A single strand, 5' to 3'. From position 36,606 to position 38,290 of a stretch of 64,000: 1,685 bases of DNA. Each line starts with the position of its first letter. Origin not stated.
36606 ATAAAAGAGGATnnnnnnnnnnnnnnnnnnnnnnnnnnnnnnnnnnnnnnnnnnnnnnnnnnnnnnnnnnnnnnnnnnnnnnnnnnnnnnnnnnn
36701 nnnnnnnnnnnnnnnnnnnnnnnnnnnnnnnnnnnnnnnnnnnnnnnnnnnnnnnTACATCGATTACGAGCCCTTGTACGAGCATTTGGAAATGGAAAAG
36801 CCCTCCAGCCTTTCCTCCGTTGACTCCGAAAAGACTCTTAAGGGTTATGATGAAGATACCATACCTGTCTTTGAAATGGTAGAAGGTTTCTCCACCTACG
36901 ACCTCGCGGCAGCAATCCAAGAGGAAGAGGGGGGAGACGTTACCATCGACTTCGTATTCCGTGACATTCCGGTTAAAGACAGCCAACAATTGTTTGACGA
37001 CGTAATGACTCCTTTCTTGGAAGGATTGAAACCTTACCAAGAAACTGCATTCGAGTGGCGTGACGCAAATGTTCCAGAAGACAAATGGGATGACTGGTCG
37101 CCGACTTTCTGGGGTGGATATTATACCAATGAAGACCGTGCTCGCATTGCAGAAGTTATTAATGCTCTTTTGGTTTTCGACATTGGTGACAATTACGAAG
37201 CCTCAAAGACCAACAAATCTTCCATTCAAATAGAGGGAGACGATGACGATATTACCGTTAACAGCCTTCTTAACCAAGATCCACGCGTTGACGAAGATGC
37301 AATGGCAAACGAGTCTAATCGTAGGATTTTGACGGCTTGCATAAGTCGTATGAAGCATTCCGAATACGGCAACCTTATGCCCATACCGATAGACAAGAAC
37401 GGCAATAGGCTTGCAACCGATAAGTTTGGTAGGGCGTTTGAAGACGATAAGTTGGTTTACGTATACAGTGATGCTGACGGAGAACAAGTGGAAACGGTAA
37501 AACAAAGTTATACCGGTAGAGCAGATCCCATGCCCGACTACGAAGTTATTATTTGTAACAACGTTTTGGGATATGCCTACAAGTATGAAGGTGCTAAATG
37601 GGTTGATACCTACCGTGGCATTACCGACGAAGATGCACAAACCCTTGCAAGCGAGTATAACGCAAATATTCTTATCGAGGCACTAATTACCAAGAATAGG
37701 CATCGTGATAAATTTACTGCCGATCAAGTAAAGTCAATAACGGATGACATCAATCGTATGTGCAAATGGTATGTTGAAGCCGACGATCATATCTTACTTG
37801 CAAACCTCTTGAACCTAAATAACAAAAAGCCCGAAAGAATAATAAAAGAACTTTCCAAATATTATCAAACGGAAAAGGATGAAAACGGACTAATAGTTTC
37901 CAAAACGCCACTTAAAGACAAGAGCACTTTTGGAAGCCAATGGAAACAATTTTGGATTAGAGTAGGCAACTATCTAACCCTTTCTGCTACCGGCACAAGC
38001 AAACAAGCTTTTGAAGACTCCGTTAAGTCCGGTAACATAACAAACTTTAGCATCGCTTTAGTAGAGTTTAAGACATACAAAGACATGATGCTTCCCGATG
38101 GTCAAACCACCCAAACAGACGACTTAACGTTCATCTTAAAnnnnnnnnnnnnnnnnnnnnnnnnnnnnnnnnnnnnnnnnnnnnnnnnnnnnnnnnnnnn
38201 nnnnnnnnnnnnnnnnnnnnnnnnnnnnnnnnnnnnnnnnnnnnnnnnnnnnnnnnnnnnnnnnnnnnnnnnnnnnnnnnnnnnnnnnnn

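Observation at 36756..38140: ~460-aa extracytoplasmic domain inserted between TM1 and TM2 of a type I ABC exporter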

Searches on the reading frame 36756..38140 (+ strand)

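Call 3: search_protein_families(library=pfam, proteins=[window:36756-38140:+], max_evalue=1)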
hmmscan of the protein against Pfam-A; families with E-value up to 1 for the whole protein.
window:36756-38140:+ (461 aa): 2 families
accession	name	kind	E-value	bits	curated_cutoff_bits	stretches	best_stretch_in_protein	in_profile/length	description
PF23309.1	DUF7083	-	0.062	13.8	27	1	281-317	24-60/90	Domain of unknown function (DUF7083)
PF10752.14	DUF2533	-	0.15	13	25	1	305-339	30-64/83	Protein of unknown function (DUF2533)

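Call 4: search_protein_families(library=ncbifam, proteins=[window:36756-38140:+], max_evalue=1)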
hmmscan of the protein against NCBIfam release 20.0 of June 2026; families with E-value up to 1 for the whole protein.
window:36756-38140:+ (461 aa): 1 family
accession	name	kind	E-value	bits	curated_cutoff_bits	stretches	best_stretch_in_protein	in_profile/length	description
NF006226.0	PRK08356.1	equivalog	0.00037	20.3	189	1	265-390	42-169/195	hypothetical protein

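Call 5: find_homologous_proteins(query=window:36756-38140:+, max_evalue=0.001)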
Query window:36756-38140:+ (461 aa): 10 proteins with E <= 0.001 among 4789 candidates.
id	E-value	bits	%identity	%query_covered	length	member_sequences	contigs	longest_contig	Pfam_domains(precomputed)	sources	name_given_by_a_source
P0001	2.7e-127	443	72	60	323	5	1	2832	-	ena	-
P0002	6.5e-104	366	66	52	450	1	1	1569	PF13193.13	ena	-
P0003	7.8e-87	310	57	62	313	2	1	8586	-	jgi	jgi:hypothetical protein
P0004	4.8e-72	261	61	44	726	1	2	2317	PF00005.34,PF02463.26,PF00664.29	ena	-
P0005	4.7e-68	248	54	54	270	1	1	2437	-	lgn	-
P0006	1.3e-49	187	44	53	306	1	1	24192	-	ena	-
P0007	3.9e-41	159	36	65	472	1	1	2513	PF00664.29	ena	-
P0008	2.9e-37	147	37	64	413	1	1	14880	-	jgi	-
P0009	1.5e-30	124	77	18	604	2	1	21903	PF00005.34,PF02463.26,PF00664.29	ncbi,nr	ncbi:MAG: ABC transporter ATP-binding protein [Clostridia bacterium]|nr:ABC transporter ATP-binding 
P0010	1.9e-20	91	75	15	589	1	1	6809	PF00005.34,PF02463.26,PF00664.29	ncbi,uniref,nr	ncbi:MAG: ABC transporter ATP-binding protein [Firmicutes bacterium]|uniref:ABC transporter ATP-bind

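Call 6: search_solved_structures(query=window:36756-38140:+, max_evalue=10)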
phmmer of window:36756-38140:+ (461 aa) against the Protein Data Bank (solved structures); distinct sequences matched with E-value up to 10: 0.

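Call 9: find_related_loci(query=window:36756-38140:+, collection=genome_contigs, flank=8000)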
Query window:36756-38140:+ (461 aa) in genome_contigs; peptide patterns used: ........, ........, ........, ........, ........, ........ (x = any residue, [..] = any of these).
34 stretches matched a pattern; 22 encode a relative of the query (tblastn E <= 1e-3); 21 distinct loci.
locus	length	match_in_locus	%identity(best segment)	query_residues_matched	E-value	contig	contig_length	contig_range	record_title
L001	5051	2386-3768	88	1-461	0e+0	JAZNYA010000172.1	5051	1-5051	MAG: Candidatus Stercoripulliclostridium sp. isolate T1900044777_TS20190243.MAGScoT_cleanbin_000072 SGB_2502_k141_313530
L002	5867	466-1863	86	1-461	0e+0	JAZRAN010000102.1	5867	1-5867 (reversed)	MAG: Candidatus Stercoripulliclostridium sp. isolate T1900045141_TC20190135.MAGScoT_cleanbin_000010 SGB_4919_k141_369512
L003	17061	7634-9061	83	1-461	0e+0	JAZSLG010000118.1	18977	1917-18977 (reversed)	MAG: Candidatus Stercoripulliclostridium sp. isolate T1900044558_TS20190024.MAGScoT_cleanbin_000033 SGB_336_k141_192160,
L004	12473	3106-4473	81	1-461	0e+0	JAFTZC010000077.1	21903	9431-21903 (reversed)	MAG: Clostridia bacterium isolate RGIG4281 Roe_deer_Colon.Co__c2319427, whole genome shotgun sequence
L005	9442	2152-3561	79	1-461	0e+0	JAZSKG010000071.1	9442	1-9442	MAG: Candidatus Stercoripulliclostridium sp. isolate T1900044561_TS20190027.MAGScoT_cleanbin_000024 SGB_368_k141_1315841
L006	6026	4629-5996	81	1-461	0e+0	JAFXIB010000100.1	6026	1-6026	MAG: Clostridia bacterium isolate RGIG6434 Sheep_Rectum.Co__c3049226, whole genome shotgun sequence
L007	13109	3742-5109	79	1-461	0e+0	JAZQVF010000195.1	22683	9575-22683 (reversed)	MAG: Candidatus Stercoripulliclostridium sp. isolate T1900045171_TC20190165.MAGScoT_cleanbin_000006 SGB_5191_k141_348662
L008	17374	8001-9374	75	1-461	0e+0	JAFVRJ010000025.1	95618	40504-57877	MAG: Clostridia bacterium isolate RGIG5325 Sheep_Colon-2__c915254, whole genome shotgun sequence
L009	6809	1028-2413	68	1-461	0e+0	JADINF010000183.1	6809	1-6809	MAG: Candidatus Stercoripulliclostridium pullicola isolate 517 H1M14__C459136_L6809_SRR9113716, whole genome shotgun seq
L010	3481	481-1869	67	1-461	0e+0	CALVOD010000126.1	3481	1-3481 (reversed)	MAG: uncultured Clostridia bacterium isolate BRZ_AB__bin25 genome assembly, contig: BRZ_AB__NODE_29009_length_3481_cov_1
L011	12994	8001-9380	68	1-461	0e+0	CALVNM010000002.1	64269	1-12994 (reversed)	MAG: uncultured Clostridia bacterium isolate BRZ_GG__bin59 genome assembly, contig: BRZ_GG__NODE_713_length_64269_cov_5.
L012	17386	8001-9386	67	1-461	0e+0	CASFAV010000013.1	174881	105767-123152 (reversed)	uncultured Eubacteriales bacterium isolate SI.O39.metabat-bins.38 genome assembly, contig: SI.O39.metabat-bins.38.fa_k14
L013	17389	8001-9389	64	1-461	0e+0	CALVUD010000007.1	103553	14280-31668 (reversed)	MAG: uncultured Clostridia bacterium isolate BRZ_BR__bin51 genome assembly, contig: BRZ_BR__NODE_455_length_103553_cov_1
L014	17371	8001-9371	65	1-461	0e+0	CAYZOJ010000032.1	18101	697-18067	MAG TPA_asm: uncultured Christensenellaceae bacterium isolate SRP225648_co1_589 genome assembly, contig: NODE_7571_lengt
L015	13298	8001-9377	65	1-461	0e+0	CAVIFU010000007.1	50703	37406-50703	Ruminococcus bicirculans (ex Wegman et al. 2014) isolate H07682-L1_cleanbin_000021 genome assembly, contig: Spades_H0768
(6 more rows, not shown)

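Call 17: find_homologous_proteins(query=A1, max_evalue=0.001)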
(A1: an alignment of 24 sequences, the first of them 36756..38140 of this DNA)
Query A1 (24 sequences) (461 aa, profile of the alignment): 15 proteins with E <= 0.001 among 6711 candidates.
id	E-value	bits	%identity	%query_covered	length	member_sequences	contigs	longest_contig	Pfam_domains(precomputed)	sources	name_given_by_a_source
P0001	4.0e-153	529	72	60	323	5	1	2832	-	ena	-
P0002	6.5e-127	442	66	52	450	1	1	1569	PF13193.13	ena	-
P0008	1.7e-112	395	37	64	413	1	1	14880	-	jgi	-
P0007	4.6e-111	390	36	65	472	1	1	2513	PF00664.29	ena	-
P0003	2.4e-103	365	57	62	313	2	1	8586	-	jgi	jgi:hypothetical protein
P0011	3.1e-96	341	67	41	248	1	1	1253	-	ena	-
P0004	6.5e-92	327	61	44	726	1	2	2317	PF00005.34,PF02463.26,PF00664.29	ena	-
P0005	1.4e-84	303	54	54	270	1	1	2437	-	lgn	-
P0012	2.2e-69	253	65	31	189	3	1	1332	-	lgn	-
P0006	2.8e-62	229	44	53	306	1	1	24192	-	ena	-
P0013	3.0e-56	209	80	23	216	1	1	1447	-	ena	-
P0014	1.3e-40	158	36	31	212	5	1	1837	-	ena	-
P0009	1.2e-29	122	77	18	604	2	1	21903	PF00005.34,PF02463.26,PF00664.29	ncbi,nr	ncbi:MAG: ABC transporter ATP-binding protein [Clostridia bacterium]|nr:ABC transporter ATP-binding 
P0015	6.9e-25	106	76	10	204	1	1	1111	-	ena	-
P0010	3.7e-23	100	75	15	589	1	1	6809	PF00005.34,PF02463.26,PF00664.29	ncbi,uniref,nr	ncbi:MAG: ABC transporter ATP-binding protein [Firmicutes bacterium]|uniref:ABC transporter ATP-bind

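Call 31: predict_structure(alignment_id=A2)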
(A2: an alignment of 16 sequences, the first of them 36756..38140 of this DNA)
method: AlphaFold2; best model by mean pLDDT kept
length: 461 residues; sequences in the alignment: 16
mean_pLDDT: 49.0   pTM: 0.36
mean pLDDT of the five models: 49.0, 48.7, 47.4, 46.4, 45.9
residues with pLDDT >= 90: 19; 70-90: 50; 50-70: 122; < 50: 270
segments of 3 or more residues with pLDDT < 50: 1-32, 35-78, 194-212, 216-219, 221-227, 248-251, 253-306, 308-310, 312-314, 340-355, 387-461
pLDDT, mean of each block of 10 residues (from residue 1): 26 43 37 41 33 40 32 41 64 89 93 86 89 70 68 65 68 76 54 44 31 48 44 54 53 42 26 26 26 42 48 54 63 54 45 48 56 65 51 38 27 35 39 26 29 25 22
secondary structure, 60 per line:
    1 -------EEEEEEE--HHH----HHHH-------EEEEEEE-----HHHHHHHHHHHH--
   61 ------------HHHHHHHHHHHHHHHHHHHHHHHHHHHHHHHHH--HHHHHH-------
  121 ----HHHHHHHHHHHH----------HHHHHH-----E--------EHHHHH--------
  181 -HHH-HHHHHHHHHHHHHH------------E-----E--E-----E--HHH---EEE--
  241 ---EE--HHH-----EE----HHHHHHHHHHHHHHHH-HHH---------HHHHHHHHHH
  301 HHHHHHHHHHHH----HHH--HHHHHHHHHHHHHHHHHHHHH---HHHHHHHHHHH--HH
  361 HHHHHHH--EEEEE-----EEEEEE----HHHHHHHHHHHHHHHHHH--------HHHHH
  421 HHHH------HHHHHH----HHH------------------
elements in order: E8-14 H24-27 E35-41 H47-58 H73-105 H108-113 H125-136 H147-152 H168-172 H186-199 E236-238 H262-277 H291-312 H322-342 H346-356 H359-367 E370-374 E380-385 H390-407 H416-424 H431-436

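Call 33: search_solved_structures(query=A1, max_evalue=10, show_alignments=2)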
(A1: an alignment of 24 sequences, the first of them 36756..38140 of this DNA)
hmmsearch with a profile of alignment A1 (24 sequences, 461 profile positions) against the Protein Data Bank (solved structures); distinct sequences matched with E-value up to 10: 1.
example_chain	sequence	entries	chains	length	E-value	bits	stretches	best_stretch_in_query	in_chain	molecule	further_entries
24yw_S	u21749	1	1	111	0.71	11.9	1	349-402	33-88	Large ribosomal subunit protein uL22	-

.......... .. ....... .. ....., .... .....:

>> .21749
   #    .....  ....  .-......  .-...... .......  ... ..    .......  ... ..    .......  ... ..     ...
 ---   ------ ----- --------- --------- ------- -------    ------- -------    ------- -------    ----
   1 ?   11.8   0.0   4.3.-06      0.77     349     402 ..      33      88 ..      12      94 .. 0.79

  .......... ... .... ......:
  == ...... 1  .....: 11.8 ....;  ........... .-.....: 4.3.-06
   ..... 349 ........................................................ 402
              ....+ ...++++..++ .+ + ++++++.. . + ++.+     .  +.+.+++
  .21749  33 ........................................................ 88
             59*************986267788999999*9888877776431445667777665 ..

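Call 37: search_protein_representatives(alignment_id=A3)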
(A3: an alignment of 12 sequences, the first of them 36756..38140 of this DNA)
Query: 12 sequences, 343 profile positions. Proteins with E-value up to 0.001 (for the whole library): 14; up to 1e-10: 13; up to 1e-30: 7. The best 14 are listed.
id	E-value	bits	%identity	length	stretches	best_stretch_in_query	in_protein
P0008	1.3e-135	468.4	-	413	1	1-342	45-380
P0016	6.8e-131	452.9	-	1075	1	1-342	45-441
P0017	1.5e-122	425.4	-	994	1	1-342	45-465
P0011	1.8e-84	300.3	-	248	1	125-293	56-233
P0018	1.3e-56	208.6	-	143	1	180-295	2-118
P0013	2.0e-51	191.6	-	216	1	1-132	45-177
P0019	3.0e-41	158.1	-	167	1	1-131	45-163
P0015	4.9e-24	101.5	-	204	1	1-60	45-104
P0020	2.0e-23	99.5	-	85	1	176-236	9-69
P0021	1.3e-16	77.1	-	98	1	1-91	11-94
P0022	4.4e-13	65.5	-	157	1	277-342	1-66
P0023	8.6e-11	58.0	-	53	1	247-282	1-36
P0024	9.5e-11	57.8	-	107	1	165-217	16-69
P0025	9.3e-06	41.4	-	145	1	277-342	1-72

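Call 39: find_related_loci(query=A1, collection=metagenome_contigs, flank=6000)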
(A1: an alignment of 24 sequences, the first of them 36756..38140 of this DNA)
Query A1 (461 aa) in metagenome_contigs; peptide patterns used: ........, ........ (x = any residue, [..] = any of these).
61 stretches matched a pattern; 6 encode a relative of the query (tblastn E <= 1e-3); 6 distinct loci.
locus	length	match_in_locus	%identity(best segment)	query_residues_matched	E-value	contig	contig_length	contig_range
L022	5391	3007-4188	46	1-461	1e-116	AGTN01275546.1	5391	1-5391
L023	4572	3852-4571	55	1-263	4e-82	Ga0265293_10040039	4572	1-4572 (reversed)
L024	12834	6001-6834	39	1-299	4e-53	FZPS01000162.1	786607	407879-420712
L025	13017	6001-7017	33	1-326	1e-50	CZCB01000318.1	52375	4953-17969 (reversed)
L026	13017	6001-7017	33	1-326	1e-50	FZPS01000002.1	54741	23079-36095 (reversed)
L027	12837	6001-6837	36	1-300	6e-50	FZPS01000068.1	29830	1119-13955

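Call 60: predict_structure(alignment_id=A5)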
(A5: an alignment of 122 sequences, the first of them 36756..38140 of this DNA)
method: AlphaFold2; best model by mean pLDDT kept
length: 461 residues; sequences in the alignment: 122
mean_pLDDT: 82.8   pTM: 0.79
mean pLDDT of the five models: 82.8, 82.3, 82.2, 82.1, 80.9
residues with pLDDT >= 90: 234; 70-90: 138; 50-70: 48; < 50: 41
segments of 3 or more residues with pLDDT < 50: 390-400, 402-419, 427-435
pLDDT, mean of each block of 10 residues (from residue 1): 89 89 72 93 94 88 86 96 94 94 94 91 93 95 74 84 88 84 88 95 96 96 94 92 86 89 92 91 90 90 90 93 93 82 74 89 85 63 51 48 39 43 52 60 89 64 53
secondary structure, 60 per line:
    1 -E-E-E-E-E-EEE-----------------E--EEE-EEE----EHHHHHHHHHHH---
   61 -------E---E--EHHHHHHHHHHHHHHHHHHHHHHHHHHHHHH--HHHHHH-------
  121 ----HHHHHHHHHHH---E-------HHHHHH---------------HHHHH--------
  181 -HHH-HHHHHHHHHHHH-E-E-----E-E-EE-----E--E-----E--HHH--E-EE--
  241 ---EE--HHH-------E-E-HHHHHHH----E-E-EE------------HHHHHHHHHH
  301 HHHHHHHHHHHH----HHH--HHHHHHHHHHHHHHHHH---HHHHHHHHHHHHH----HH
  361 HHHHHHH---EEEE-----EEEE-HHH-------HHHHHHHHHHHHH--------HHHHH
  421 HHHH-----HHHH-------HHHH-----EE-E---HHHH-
elements in order: E12-14 E35-37 E39-41 H47-57 H76-105 H108-113 H125-135 H147-152 H168-172 H186-197 H262-268 H291-312 H322-338 H342-354 H359-367 E371-374 E380-383 H395-407 H416-424 H430-433 H441-444 H457-460

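Call 62: fold_search(model_id=the predicted structure, library=pdb)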
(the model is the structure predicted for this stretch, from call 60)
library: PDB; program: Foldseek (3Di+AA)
matches with E <= 10: 101; with E <= 0.001: 0
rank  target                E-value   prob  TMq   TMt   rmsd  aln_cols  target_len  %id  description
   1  5t8c                  1.3e+00  0.04  0.08  0.11  22.0       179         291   12  Crystal structure of lpg1496 under 300 MPa (released 2017-08-16)
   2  8tao_B                2.0e+00  0.02  0.09  0.05  39.1       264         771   11  Quis and CDPPB bound active mGlu5 (released 2023-10-11)
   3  5t8b                  2.3e+00  0.02  0.08  0.11  22.3       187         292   11  Crystal structure of lpg1496 under 350 MPa (released 2017-08-16)
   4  5bs1_B                2.4e+00  0.08  0.09  0.27  14.6       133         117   10  Crystal structure of RbcX-IIa from Chlamydomonas reinhardtii (released 2015-08-05)
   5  7bqn_MODEL_1_A        2.6e+00  0.10  0.09  0.26  11.0        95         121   12  Solution NMR structure of fold-C Rei; de novo designed protein with an asymmetric all-alpha topology (released 2021-04-07)
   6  7pi6_A                2.7e+00  0.03  0.07  0.13  22.2       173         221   12  Trypanosoma brucei ISG65 bound to human complement C3d (released 2022-07-27)
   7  5bu2_B                2.7e+00  0.03  0.09  0.13  19.8       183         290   15  Structure of the C-terminal domain of lpg1496 from Legionella pneumophila in complex with nucleotide (released 2015-08-26)
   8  6e7e                  2.9e+00  0.06  0.07  0.16  17.5        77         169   12  High resolution crystal structure of IncA soluble domain (released 2019-07-10)
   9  3lof_C                3.0e+00  0.11  0.07  0.32  10.8        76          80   21  C-terminal domain of human heat shock 70kDa protein 1B. (released 2010-02-16)
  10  7pi6_C                3.0e+00  0.03  0.07  0.15  20.5       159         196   11  Trypanosoma brucei ISG65 bound to human complement C3d (released 2022-07-27)
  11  5bs1_A                3.2e+00  0.08  0.09  0.27  11.0       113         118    9  Crystal structure of RbcX-IIa from Chlamydomonas reinhardtii (released 2015-08-05)
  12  5bs1_C                3.2e+00  0.08  0.09  0.26  11.0       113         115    9  Crystal structure of RbcX-IIa from Chlamydomonas reinhardtii (released 2015-08-05)
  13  3l8j                  3.2e+00  0.03  0.08  0.15  16.0       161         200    8  Crystal structure of CCM3, a cerebral cavernous malformation protein critical for vascular integrity (released 2010-05-19)
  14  9uaq_A                3.4e+00  0.07  0.10  0.14   9.9       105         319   14  CryoEM structure of GFP-like protein from Aequorea coerulescens with Trimbody (released 2026-02-11)
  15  9r21_A                3.4e+00  0.05  0.08  0.12   9.4       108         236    9  Cryo-EM structure of the flotillin-associated rhodopsin PsFAR in detergent micelle (released 2025-07-23)
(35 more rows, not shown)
